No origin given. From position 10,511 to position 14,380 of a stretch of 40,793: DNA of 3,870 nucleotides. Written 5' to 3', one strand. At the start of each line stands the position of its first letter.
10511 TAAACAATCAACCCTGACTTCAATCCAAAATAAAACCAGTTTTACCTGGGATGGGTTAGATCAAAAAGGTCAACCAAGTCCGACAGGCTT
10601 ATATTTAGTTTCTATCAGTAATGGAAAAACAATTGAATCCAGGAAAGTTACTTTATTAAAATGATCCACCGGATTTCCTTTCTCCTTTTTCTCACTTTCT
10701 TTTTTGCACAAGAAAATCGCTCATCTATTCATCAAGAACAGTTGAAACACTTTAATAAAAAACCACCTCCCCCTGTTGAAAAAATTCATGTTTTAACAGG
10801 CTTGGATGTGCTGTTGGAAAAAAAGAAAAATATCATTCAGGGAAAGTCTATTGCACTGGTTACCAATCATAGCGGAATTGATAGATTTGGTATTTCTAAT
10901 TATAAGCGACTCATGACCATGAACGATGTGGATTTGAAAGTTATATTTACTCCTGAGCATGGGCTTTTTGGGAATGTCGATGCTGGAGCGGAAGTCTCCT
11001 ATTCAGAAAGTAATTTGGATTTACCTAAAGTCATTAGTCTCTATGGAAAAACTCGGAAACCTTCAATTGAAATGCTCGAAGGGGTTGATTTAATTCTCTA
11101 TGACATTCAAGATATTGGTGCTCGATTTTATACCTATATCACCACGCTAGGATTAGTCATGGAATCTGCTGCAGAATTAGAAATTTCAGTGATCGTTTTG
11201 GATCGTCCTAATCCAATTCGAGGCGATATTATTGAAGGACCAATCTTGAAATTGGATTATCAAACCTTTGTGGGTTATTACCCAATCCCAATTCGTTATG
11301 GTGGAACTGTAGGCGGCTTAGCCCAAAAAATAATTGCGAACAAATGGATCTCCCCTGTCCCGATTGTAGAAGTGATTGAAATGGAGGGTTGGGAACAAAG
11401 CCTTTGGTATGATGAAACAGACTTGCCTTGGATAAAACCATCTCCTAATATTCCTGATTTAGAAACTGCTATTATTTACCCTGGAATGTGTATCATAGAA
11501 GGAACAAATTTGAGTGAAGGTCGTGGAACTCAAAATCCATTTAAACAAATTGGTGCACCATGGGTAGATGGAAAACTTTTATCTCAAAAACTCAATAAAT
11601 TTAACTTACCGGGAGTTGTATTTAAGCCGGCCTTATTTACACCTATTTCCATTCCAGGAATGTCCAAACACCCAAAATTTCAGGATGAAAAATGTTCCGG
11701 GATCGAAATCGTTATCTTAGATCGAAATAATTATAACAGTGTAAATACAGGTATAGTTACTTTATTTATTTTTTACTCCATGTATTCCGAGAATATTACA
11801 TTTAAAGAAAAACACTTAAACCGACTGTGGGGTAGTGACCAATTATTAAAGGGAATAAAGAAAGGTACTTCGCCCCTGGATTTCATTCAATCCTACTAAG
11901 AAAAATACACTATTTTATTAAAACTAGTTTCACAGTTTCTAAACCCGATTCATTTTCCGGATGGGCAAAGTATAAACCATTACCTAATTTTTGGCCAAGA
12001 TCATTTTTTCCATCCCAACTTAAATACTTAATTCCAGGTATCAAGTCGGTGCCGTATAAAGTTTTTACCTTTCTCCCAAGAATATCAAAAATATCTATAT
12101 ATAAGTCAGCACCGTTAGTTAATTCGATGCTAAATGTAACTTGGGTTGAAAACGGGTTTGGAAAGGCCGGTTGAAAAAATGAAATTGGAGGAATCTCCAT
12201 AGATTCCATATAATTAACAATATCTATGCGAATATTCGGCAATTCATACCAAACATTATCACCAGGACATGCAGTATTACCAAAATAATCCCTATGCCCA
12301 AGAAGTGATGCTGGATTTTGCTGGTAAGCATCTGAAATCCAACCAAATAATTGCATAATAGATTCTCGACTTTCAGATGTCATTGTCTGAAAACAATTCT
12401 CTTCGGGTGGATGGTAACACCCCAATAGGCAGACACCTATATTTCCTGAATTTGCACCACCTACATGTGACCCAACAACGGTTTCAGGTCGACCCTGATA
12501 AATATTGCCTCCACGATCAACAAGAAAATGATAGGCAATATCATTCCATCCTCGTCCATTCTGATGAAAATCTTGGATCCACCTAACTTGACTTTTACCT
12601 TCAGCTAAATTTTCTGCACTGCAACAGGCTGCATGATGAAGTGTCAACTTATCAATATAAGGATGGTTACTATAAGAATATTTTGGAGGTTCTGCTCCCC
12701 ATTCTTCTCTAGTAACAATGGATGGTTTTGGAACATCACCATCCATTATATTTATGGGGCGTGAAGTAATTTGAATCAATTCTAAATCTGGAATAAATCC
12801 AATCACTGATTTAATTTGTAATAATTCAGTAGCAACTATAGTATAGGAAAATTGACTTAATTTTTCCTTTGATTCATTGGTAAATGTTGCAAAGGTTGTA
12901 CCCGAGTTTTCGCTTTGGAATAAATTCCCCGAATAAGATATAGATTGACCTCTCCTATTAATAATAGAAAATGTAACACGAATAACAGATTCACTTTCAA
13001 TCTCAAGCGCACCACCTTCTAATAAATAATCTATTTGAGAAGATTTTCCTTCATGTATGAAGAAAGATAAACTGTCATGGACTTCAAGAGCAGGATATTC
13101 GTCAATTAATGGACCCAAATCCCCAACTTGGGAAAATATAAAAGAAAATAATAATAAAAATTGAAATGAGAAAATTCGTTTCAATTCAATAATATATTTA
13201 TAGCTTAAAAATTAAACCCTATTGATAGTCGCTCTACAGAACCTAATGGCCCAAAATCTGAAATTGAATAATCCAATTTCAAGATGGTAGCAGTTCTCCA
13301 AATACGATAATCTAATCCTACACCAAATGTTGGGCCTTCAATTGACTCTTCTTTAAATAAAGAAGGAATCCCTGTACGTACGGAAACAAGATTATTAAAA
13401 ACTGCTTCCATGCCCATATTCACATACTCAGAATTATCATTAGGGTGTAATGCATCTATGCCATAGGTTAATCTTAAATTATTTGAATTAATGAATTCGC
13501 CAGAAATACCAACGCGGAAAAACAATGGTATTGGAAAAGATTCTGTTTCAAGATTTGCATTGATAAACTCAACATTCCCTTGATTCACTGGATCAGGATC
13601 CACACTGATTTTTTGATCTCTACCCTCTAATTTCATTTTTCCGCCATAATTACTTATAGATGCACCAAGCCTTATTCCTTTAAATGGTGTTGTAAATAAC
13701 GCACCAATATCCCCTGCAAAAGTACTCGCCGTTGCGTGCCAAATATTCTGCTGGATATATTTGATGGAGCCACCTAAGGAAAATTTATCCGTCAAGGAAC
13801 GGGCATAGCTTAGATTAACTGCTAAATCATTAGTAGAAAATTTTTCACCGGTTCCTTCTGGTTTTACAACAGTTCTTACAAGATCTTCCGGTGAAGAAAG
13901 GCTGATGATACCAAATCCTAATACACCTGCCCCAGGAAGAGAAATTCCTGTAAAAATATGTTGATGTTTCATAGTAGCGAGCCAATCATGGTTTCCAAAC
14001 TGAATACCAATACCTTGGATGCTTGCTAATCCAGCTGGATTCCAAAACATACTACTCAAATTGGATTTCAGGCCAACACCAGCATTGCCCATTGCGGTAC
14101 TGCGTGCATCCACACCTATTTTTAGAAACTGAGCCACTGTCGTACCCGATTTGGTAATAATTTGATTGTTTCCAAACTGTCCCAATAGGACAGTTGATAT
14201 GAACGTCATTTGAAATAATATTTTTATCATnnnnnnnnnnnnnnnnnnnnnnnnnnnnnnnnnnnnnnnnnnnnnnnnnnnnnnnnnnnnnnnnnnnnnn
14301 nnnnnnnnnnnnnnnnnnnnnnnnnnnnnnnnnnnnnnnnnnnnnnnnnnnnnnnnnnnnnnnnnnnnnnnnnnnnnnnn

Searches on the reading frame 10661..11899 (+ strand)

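Call 8: search_protein_families(library=pfam, proteins=[window:10661-11899:+])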
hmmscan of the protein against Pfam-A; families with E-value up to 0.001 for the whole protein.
window:10661-11899:+ (412 aa): 2 families
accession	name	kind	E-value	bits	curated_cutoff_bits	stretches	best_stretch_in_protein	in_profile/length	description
PF07075.17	NamZ_N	-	6.7e-73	244.8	26.9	1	64-267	1-202/203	Exo-beta-N-acetylmuramidase NamZ, N-terminal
PF20732.2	NamZ_C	-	4.1e-41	141.7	25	1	272-411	2-134/152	Exo-beta-N-acetylmuramidase NamZ, C-terminal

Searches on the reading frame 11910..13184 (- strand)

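Call 8: search_protein_families(library=pfam, proteins=[window:11910-13184:-])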
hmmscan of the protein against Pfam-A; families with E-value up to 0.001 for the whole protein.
window:11910-13184:- (424 aa): 3 families
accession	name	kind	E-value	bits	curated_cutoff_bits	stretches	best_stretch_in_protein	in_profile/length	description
PF01510.30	Amidase_2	-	1.7e-16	61.2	26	1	177-309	5-131/131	N-acetylmuramoyl-L-alanine amidase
PF13860.13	FlgD_ig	-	3.3e-06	27.4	27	1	348-405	11-69/79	FlgD Ig-like domain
PF18962.6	Por_Secre_tail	-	4.7e-06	27.2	27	1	341-420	2-73/75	Secretion system C-terminal sorting domain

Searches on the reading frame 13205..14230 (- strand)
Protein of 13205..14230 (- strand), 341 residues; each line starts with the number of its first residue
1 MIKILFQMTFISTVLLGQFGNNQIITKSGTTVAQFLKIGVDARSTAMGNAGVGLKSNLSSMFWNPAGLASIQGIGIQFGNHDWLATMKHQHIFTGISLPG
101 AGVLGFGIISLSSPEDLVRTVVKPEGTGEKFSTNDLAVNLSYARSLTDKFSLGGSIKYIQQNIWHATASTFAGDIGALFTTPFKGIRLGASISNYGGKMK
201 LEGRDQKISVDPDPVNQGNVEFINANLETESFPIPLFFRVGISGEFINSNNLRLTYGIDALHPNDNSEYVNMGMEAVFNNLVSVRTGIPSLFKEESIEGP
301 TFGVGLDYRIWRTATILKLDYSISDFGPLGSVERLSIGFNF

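Call 8: search_protein_families(library=pfam, proteins=[window:13205-14230:-])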
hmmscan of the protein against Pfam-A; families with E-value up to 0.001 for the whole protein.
window:13205-14230:- (341 aa): 1 family
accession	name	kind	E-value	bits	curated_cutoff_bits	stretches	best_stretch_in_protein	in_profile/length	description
PF19572.5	PorV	-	2.4e-10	40.8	27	1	28-79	8-62/243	Type IX secretion system protein PorV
